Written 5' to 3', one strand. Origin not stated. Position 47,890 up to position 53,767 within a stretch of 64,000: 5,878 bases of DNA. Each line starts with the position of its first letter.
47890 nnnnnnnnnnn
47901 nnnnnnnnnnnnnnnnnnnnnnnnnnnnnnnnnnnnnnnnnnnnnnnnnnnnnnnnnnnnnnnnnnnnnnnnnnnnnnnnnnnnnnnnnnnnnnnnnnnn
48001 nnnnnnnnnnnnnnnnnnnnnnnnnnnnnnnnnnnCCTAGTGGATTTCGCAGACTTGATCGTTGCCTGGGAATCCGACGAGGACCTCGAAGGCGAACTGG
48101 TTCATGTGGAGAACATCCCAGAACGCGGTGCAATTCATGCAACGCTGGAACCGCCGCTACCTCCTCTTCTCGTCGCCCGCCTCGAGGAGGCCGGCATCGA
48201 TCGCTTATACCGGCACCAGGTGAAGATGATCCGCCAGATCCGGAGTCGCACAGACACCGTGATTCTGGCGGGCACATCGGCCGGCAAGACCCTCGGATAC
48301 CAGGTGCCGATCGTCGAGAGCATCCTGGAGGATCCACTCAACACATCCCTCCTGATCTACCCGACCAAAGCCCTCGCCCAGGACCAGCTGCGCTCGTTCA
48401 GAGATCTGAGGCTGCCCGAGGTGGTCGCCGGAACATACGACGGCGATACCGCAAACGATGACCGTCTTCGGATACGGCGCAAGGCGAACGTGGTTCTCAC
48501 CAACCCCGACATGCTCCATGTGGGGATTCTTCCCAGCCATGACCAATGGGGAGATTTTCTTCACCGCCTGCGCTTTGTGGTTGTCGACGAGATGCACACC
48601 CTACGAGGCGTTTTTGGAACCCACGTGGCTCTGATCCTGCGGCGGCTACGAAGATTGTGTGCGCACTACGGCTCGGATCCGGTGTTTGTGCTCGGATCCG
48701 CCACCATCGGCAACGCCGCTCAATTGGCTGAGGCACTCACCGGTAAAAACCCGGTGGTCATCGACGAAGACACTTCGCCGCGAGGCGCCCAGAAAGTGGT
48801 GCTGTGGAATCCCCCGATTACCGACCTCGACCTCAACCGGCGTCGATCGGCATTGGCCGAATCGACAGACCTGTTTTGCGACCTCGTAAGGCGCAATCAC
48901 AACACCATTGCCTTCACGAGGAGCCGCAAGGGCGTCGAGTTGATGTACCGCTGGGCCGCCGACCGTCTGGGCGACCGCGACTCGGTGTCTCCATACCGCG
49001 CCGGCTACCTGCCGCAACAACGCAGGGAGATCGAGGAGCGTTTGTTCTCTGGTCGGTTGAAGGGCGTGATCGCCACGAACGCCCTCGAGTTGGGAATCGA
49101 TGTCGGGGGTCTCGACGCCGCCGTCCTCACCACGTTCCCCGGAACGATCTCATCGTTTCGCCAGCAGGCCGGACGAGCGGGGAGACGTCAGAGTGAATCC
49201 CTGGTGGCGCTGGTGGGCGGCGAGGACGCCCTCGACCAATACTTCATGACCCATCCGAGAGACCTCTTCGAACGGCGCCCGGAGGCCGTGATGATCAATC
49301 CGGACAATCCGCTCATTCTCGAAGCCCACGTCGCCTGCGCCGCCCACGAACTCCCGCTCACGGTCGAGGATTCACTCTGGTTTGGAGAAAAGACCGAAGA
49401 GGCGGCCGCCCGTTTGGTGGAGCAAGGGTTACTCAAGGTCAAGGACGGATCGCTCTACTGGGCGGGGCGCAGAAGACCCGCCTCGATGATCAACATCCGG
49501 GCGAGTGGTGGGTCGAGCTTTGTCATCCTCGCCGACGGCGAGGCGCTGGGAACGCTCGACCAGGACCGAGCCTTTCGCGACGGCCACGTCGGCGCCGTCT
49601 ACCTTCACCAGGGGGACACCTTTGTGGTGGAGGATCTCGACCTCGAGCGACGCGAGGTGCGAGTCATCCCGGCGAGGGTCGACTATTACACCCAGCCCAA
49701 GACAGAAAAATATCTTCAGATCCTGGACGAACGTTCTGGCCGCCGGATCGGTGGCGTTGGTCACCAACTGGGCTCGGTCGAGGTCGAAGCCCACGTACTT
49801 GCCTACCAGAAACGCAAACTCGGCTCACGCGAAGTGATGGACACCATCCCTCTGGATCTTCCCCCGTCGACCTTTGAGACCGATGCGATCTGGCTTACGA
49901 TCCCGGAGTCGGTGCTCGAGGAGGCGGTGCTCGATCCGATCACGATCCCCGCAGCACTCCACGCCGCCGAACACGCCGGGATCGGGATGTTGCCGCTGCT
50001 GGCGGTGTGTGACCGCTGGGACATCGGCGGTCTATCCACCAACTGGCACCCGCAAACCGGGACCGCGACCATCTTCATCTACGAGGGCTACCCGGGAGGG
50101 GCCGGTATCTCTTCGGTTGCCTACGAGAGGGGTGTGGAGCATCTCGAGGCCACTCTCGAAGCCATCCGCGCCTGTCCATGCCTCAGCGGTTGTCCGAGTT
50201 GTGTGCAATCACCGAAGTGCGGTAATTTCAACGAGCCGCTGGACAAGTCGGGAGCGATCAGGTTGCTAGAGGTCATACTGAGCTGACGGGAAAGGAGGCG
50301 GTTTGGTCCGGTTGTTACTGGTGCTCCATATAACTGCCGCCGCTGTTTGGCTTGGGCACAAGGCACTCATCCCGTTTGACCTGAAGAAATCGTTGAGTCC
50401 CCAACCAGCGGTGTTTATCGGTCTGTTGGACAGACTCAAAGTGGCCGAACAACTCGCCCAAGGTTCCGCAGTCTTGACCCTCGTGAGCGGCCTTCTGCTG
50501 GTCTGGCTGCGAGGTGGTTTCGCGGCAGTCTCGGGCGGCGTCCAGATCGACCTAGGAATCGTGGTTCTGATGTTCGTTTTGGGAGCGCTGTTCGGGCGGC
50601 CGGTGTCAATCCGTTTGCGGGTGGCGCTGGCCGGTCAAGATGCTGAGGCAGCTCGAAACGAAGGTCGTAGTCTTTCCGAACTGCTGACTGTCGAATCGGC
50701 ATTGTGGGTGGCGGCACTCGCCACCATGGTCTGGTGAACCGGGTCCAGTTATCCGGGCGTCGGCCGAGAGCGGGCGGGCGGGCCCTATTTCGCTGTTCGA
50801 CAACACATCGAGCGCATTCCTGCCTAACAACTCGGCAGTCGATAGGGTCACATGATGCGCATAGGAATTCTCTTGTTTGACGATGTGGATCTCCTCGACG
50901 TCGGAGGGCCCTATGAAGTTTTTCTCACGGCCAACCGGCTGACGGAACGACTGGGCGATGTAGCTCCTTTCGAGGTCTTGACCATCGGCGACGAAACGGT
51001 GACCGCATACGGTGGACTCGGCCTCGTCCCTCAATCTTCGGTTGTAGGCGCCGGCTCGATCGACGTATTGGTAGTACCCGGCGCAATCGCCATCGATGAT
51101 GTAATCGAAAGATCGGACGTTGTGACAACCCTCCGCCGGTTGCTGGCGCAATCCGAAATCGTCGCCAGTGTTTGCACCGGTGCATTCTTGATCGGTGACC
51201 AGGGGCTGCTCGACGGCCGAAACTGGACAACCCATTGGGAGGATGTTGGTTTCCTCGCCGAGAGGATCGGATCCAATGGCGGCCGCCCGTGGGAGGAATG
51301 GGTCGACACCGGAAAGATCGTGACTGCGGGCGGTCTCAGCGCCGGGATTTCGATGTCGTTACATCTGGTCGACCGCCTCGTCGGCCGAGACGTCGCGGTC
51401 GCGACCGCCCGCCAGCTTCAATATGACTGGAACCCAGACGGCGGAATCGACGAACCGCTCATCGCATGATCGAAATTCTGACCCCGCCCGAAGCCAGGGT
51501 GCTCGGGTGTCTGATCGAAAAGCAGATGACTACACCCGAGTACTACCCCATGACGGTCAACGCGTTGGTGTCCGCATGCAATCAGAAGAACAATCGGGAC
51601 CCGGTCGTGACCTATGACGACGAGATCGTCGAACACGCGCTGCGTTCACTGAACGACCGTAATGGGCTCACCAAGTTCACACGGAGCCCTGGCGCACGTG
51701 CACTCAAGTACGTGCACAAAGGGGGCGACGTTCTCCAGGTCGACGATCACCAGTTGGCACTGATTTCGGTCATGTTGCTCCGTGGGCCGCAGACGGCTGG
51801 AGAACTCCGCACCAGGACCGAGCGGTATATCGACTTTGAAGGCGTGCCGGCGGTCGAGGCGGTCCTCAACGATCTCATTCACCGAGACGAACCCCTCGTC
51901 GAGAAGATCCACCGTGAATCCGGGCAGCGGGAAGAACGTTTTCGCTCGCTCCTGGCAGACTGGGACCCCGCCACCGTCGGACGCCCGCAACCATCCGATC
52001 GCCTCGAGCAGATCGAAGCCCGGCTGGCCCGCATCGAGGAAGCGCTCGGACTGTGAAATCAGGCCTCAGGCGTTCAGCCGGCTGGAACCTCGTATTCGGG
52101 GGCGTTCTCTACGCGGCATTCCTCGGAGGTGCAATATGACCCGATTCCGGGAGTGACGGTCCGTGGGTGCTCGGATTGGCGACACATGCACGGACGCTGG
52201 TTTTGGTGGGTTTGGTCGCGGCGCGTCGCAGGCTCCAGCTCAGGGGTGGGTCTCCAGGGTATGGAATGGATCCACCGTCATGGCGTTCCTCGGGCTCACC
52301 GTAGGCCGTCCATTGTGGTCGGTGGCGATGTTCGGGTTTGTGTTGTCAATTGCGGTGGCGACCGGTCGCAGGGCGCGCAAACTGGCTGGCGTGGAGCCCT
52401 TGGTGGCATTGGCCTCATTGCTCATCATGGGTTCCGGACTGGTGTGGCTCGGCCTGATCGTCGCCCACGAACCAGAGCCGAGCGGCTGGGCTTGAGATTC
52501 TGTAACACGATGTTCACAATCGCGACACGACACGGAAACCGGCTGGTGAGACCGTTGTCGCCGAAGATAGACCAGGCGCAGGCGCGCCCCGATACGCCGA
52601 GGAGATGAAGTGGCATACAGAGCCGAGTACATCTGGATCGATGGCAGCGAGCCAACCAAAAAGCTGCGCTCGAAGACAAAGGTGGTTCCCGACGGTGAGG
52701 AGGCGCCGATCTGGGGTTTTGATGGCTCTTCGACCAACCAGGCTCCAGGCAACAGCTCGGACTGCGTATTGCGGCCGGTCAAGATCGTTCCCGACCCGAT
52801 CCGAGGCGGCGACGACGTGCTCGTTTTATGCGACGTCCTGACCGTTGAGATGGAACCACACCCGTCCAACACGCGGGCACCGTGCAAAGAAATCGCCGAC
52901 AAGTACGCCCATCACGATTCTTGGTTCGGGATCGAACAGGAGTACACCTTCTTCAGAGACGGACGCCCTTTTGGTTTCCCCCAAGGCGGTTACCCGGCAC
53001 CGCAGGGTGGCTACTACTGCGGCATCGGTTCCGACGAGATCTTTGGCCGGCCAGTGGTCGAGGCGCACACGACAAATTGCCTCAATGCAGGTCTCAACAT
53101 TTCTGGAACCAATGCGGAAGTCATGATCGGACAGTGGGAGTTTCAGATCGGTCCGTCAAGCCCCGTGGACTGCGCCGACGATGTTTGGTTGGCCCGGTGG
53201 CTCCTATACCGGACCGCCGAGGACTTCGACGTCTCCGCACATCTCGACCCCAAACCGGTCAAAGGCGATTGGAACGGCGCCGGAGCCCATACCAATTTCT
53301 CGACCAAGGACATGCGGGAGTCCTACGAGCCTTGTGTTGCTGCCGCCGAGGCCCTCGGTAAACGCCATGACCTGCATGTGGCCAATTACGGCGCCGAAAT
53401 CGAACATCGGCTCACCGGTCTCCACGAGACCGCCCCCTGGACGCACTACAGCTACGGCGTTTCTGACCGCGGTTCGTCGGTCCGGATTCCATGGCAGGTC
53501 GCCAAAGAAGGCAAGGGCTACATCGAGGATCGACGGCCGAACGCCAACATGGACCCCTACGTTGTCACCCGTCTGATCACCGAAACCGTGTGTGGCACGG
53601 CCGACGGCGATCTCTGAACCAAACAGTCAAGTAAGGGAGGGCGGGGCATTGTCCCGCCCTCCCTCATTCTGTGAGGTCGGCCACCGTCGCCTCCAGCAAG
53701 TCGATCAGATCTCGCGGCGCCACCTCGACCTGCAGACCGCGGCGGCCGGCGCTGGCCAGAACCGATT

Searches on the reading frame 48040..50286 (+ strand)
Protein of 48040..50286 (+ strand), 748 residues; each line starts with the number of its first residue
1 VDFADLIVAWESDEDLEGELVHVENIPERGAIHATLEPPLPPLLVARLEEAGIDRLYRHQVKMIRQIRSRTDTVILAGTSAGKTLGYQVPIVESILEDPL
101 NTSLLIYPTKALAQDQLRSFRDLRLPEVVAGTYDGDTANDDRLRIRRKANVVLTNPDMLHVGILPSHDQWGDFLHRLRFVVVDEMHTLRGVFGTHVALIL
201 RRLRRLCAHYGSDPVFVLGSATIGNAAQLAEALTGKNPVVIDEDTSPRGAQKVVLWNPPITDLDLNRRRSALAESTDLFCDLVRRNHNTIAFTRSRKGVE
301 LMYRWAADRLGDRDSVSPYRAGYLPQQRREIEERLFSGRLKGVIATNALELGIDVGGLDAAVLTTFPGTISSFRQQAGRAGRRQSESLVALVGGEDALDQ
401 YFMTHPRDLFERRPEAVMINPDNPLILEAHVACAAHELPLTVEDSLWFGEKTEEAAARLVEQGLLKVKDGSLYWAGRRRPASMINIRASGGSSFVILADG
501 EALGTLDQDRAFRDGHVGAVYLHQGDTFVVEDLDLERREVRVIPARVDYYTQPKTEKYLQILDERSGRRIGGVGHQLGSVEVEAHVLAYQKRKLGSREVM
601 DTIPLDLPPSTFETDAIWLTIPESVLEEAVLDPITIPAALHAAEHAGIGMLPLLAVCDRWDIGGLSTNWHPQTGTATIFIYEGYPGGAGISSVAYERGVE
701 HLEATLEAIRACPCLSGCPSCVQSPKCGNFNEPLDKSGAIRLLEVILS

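Call 43: search_protein_families(library=pfam, proteins=[window:48040-50286:+], max_evalue=0.0001)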
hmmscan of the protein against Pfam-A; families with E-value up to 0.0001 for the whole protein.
window:48040-50286:+ (748 aa): 4 families
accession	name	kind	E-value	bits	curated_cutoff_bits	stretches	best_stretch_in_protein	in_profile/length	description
PF00270.35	DEAD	-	2.3e-26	93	26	1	58-225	2-163/167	DEAD/DEAH box helicase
PF09369.15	MZB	-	3e-21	76.3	24.2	1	643-722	1-80/80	MrfA Zn-binding domain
PF22982.3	WHD_HRQ1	-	3.7e-15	57.1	27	1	419-488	1-69/70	ATP-dependent helicase HRQ1, winged helix domain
PF00271.37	Helicase_C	-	1.2e-13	51.7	23.5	1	277-383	4-109/110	Helicase conserved C-terminal domain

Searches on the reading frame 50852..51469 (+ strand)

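Call 43: search_protein_families(library=pfam, proteins=[window:50852-51469:+], max_evalue=0.0001)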
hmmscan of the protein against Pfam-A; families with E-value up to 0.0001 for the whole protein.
window:50852-51469:+ (205 aa): 1 family
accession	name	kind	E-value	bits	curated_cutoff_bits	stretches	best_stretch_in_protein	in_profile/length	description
PF01965.30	DJ-1_PfpI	-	9.4e-16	58.5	26.6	1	2-174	1-164/165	DJ-1/PfpI family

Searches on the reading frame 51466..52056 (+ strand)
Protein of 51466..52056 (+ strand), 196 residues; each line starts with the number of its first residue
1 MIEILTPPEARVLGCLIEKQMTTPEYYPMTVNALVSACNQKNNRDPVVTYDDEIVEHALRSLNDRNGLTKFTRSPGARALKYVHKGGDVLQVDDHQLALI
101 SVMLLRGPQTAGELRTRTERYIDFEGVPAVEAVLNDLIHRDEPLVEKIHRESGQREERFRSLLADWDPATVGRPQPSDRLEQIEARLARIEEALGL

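Call 44: search_protein_families(library=pfam, proteins=[window:51466-52056:+], max_evalue=0.0001)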
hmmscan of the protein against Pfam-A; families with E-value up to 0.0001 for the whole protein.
window:51466-52056:+ (196 aa): 1 family
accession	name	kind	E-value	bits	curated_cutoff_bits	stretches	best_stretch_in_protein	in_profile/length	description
PF04337.18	DUF480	-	2.3e-54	184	25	1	5-154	1-149/149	Protein of unknown function, DUF480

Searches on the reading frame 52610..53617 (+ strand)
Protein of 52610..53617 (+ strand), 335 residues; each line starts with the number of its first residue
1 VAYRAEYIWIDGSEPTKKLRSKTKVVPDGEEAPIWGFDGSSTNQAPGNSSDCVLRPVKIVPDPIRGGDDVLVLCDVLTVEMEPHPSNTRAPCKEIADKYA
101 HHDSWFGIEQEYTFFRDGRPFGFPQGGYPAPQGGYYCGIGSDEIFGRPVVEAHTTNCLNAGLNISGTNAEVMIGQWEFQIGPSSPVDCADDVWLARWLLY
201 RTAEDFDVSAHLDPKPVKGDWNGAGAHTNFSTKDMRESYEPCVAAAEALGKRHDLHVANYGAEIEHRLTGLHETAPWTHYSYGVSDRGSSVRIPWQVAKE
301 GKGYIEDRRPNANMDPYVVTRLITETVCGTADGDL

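Call 32: search_protein_families(library=pfam, proteins=[window:52610-53617:+], max_evalue=0.01)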
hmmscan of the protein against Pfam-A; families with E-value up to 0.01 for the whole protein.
window:52610-53617:+ (335 aa): 2 families
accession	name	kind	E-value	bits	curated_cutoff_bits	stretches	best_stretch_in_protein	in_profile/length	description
PF03951.24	Gln-synt_N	-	5.6e-15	55.2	33.4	1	5-78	5-81/82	Glutamine synthetase, beta-Grasp domain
PF00120.29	Gln-synt_C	-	1.4e-12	47.8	24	1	106-233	24-157/344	Glutamine synthetase, catalytic domain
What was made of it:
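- Tried and rejected: Suspected truncated glutamine synthetase at 52610-53617 (call 32): rejected.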
